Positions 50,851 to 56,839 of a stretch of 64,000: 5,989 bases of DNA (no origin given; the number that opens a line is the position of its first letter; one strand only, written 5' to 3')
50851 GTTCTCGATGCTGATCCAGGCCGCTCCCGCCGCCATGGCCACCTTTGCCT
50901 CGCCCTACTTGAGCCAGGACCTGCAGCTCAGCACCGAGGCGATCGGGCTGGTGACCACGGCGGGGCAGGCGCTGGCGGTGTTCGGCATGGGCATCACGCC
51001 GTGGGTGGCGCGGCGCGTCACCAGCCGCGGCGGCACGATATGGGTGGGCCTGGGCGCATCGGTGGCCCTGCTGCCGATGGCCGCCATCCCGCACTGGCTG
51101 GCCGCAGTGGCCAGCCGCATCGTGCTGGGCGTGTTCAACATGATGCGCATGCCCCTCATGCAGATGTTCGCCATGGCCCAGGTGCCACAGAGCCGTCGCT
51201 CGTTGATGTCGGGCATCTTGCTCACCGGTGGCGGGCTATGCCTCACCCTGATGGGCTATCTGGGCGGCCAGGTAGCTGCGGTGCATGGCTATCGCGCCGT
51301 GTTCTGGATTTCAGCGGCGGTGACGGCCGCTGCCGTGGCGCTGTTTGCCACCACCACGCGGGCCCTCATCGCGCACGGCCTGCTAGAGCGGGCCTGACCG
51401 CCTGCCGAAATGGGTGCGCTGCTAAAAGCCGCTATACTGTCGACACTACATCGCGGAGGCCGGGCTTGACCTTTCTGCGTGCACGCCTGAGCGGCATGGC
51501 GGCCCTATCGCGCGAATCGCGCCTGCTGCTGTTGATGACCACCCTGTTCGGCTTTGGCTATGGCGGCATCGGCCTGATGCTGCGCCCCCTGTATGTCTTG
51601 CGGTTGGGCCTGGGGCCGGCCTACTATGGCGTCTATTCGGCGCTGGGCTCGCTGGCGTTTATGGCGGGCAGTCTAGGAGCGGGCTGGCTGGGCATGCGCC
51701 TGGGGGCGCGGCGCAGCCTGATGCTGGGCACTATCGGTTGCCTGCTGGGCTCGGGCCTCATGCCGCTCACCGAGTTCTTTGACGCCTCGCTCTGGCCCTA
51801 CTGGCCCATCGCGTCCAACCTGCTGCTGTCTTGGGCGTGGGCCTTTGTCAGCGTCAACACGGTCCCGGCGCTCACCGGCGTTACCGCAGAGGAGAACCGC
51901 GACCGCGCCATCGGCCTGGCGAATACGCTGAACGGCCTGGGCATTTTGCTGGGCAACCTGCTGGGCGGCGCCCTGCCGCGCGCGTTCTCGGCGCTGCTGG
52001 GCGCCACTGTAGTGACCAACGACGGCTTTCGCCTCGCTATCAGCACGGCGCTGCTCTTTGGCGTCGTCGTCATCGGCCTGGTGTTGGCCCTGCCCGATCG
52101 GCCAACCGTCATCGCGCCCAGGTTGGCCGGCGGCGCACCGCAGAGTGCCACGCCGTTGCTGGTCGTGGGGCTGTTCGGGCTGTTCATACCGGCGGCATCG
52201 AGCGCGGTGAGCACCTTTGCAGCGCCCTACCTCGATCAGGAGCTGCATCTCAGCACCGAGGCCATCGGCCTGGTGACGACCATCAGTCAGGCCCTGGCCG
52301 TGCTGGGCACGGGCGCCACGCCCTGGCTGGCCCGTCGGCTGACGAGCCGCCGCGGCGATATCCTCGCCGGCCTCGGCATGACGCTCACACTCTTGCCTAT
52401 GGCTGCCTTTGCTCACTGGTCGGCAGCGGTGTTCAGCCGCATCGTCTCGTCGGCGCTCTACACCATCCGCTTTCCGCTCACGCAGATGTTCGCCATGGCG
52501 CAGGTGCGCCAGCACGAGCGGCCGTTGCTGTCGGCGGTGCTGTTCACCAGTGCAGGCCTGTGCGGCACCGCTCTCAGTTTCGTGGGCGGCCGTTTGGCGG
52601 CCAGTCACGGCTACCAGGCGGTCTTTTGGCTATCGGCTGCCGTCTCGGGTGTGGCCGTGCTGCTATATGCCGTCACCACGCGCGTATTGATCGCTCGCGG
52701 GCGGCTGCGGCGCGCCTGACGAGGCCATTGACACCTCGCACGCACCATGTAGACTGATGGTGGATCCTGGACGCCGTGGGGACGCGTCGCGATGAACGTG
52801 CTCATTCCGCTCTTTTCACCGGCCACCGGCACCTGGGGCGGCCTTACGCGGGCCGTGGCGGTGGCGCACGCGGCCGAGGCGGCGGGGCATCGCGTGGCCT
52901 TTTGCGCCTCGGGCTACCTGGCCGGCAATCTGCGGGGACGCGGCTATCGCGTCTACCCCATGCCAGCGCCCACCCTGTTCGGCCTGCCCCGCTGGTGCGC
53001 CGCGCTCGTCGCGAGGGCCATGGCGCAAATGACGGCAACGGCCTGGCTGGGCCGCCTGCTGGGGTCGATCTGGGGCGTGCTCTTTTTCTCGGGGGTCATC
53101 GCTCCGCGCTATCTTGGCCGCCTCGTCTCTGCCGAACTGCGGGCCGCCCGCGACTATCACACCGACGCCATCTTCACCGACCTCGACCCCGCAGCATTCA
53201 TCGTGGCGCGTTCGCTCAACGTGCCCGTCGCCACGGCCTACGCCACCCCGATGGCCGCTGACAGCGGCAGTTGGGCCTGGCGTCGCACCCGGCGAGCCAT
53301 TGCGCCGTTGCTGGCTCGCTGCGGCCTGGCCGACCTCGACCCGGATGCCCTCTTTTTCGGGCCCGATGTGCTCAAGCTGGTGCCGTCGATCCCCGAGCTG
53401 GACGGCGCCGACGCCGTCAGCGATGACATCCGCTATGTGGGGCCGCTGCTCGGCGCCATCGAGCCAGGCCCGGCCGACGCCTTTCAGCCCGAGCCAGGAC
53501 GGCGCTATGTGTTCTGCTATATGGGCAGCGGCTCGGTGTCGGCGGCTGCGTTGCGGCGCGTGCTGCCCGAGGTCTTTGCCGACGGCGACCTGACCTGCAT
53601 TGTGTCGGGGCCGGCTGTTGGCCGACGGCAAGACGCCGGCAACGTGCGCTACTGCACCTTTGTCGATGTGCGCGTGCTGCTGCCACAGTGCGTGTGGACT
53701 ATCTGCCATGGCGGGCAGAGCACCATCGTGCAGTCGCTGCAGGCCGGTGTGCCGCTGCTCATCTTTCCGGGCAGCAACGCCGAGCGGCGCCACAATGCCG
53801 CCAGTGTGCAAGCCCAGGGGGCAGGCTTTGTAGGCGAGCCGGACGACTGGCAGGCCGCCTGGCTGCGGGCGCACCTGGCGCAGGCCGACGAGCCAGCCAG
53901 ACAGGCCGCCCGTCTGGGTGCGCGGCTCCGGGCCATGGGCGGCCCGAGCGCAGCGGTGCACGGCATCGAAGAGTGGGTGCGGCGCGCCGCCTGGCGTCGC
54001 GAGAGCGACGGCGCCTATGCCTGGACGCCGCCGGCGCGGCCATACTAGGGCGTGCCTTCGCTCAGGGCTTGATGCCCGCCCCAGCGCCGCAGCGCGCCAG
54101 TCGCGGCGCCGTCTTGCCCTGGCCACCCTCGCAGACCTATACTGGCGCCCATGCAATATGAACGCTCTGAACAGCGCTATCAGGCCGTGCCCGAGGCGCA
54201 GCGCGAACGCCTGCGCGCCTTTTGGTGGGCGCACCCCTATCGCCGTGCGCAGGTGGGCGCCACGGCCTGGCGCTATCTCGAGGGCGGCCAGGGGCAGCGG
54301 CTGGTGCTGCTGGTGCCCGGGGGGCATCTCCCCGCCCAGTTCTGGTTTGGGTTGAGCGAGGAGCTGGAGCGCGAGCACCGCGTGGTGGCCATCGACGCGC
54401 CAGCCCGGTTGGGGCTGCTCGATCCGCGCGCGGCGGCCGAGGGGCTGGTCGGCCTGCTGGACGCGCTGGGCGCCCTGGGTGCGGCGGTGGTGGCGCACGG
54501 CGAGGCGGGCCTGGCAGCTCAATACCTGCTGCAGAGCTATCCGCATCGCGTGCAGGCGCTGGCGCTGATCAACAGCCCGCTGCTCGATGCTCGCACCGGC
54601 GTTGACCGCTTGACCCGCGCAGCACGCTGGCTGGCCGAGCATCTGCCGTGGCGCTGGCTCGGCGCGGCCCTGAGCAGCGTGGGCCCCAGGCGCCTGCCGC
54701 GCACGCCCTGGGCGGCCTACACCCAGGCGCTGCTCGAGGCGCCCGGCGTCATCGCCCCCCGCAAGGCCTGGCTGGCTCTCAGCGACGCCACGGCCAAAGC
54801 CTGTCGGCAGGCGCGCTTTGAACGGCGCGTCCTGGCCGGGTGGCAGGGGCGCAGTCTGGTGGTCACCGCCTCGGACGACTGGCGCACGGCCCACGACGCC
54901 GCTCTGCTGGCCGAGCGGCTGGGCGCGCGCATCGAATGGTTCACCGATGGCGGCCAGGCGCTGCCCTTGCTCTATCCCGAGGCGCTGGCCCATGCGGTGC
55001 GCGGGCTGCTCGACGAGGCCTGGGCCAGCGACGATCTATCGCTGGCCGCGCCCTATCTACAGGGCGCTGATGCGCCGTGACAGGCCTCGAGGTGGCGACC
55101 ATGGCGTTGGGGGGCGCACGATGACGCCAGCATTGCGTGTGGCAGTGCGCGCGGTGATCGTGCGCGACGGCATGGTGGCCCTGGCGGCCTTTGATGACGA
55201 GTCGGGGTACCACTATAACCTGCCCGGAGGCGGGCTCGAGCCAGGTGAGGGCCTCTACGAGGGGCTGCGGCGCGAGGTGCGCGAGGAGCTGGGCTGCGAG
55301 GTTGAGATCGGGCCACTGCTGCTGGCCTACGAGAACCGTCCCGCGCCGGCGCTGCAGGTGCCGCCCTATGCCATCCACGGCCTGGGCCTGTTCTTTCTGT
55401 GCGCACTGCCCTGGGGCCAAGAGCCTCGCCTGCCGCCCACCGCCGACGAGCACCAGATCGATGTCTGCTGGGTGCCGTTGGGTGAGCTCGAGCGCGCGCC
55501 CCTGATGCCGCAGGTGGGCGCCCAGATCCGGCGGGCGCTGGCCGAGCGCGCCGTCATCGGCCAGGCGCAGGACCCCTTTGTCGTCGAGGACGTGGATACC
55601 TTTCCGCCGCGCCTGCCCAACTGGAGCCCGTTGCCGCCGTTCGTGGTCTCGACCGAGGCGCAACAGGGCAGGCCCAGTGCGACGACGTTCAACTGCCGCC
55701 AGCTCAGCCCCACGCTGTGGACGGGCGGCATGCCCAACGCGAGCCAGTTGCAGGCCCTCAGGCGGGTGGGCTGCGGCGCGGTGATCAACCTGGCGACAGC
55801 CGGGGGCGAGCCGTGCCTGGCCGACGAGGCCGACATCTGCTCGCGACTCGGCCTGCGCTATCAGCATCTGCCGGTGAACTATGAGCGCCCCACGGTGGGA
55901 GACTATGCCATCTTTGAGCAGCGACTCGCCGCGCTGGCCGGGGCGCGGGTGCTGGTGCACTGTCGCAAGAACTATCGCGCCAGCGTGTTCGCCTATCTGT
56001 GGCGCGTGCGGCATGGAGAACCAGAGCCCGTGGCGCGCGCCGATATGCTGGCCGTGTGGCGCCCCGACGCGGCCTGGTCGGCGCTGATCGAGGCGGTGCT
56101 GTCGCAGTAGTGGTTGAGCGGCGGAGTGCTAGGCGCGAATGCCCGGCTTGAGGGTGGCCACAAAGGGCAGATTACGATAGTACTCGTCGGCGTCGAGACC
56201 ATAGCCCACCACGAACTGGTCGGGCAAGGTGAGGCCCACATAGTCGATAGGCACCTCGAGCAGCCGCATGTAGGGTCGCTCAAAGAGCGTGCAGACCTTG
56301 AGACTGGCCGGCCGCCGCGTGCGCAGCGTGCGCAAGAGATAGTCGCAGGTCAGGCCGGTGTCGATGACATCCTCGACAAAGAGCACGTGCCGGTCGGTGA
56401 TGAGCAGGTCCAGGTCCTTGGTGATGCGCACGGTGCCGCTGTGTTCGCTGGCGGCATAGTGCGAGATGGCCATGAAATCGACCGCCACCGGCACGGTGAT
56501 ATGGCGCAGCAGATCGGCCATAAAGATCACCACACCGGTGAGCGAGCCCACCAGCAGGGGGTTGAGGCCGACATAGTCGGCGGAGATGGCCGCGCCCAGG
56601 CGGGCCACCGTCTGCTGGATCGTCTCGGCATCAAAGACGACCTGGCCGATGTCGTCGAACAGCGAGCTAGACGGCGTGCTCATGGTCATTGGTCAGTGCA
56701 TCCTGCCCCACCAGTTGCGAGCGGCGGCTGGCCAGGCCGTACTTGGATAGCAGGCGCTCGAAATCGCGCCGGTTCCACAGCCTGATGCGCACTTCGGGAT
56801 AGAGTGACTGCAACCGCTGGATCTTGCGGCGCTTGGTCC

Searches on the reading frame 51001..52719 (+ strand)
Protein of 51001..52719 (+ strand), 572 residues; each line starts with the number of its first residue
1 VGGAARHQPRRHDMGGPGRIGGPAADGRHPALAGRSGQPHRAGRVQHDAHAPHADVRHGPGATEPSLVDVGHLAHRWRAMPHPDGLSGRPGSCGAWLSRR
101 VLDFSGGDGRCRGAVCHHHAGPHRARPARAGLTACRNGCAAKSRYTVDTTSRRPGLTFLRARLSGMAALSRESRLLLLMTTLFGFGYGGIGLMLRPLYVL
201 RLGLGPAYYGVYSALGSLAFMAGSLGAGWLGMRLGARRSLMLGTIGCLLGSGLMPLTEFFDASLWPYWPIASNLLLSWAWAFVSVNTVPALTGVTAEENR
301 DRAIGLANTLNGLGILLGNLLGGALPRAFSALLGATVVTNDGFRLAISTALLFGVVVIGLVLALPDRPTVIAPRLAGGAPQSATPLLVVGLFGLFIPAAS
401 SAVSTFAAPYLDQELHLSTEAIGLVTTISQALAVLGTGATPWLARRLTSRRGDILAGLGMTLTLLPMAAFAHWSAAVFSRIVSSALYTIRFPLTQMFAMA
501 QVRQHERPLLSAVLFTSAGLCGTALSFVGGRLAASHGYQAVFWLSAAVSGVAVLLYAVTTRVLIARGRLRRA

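Call 57: search_protein_families(library=pfam, proteins=[window:51001-52719:+], max_evalue=0.0001)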
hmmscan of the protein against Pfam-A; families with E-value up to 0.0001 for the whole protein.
window:51001-52719:+ (572 aa): 2 families
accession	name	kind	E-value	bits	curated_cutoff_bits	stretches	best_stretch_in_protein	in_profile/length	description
PF07690.21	MFS_1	-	7.6e-27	94.6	33.4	2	391-558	2-173/347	Major Facilitator Superfamily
PF00083.30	Sugar_tr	-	4.5e-05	22.9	22.3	1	209-368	48-195/452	Sugar (and other) transporter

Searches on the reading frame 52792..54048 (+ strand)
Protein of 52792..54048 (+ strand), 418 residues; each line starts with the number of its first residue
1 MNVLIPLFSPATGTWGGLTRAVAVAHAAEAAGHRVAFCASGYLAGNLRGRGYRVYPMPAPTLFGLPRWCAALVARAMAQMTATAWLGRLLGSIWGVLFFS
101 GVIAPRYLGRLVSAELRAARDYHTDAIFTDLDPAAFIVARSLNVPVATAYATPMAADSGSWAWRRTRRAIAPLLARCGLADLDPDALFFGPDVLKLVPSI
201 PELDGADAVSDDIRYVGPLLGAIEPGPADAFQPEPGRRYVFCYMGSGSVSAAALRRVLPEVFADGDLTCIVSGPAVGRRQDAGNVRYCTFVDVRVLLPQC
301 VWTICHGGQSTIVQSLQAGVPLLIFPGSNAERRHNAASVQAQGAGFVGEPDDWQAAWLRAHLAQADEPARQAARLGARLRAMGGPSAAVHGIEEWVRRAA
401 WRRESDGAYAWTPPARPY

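Call 57: search_protein_families(library=pfam, proteins=[window:52792-54048:+], max_evalue=0.0001)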
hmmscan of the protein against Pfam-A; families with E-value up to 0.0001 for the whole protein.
window:52792-54048:+ (418 aa): 2 families
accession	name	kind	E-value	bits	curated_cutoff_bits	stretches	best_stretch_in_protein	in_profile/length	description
PF06722.18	EryCIII-like_C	-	3e-12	47.2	31.7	1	283-372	31-120/145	Erythromycin biosynthesis protein CIII-like, C-terminal domain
PF04101.22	Glyco_tran_28_C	-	2.8e-06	27.9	22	1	285-372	56-147/166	Glycosyltransferase family 28 C-terminal domain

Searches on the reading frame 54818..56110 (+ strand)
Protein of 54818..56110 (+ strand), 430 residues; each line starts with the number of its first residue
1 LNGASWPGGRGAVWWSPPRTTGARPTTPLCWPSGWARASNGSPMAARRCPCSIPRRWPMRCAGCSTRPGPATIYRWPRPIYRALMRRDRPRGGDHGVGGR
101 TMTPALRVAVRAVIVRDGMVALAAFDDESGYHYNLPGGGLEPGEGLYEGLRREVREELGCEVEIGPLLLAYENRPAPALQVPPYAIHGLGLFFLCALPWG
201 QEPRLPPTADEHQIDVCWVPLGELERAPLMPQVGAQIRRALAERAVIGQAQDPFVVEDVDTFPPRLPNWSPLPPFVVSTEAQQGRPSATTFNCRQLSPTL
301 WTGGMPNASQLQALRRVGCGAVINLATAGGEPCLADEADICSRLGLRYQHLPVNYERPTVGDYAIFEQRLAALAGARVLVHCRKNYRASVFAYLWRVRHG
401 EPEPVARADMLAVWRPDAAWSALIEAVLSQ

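Call 12: search_protein_families(library=pfam, proteins=[window:54818-56110:+], max_evalue=0.01)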
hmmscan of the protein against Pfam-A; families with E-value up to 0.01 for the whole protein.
window:54818-56110:+ (430 aa): 2 families
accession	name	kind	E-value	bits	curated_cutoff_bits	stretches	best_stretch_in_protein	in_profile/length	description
PF00293.34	NUDIX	-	2.6e-13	50.6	21.1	1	106-230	2-124/134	NUDIX domain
PF04273.18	BLH_phosphatase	-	0.00038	21.2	26.1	1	322-391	31-102/110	Beta-lactamase hydrolase-like protein, phosphatase-like domain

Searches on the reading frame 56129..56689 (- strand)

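Call 12: search_protein_families(library=pfam, proteins=[window:56129-56689:-], max_evalue=0.01)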
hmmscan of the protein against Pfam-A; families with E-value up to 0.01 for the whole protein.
window:56129-56689:- (186 aa): 1 family
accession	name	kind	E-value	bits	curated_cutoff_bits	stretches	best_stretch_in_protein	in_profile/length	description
PF00156.33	Pribosyltran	-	1.1e-17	64.2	26.3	1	22-167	9-157/158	Phosphoribosyl transferase domain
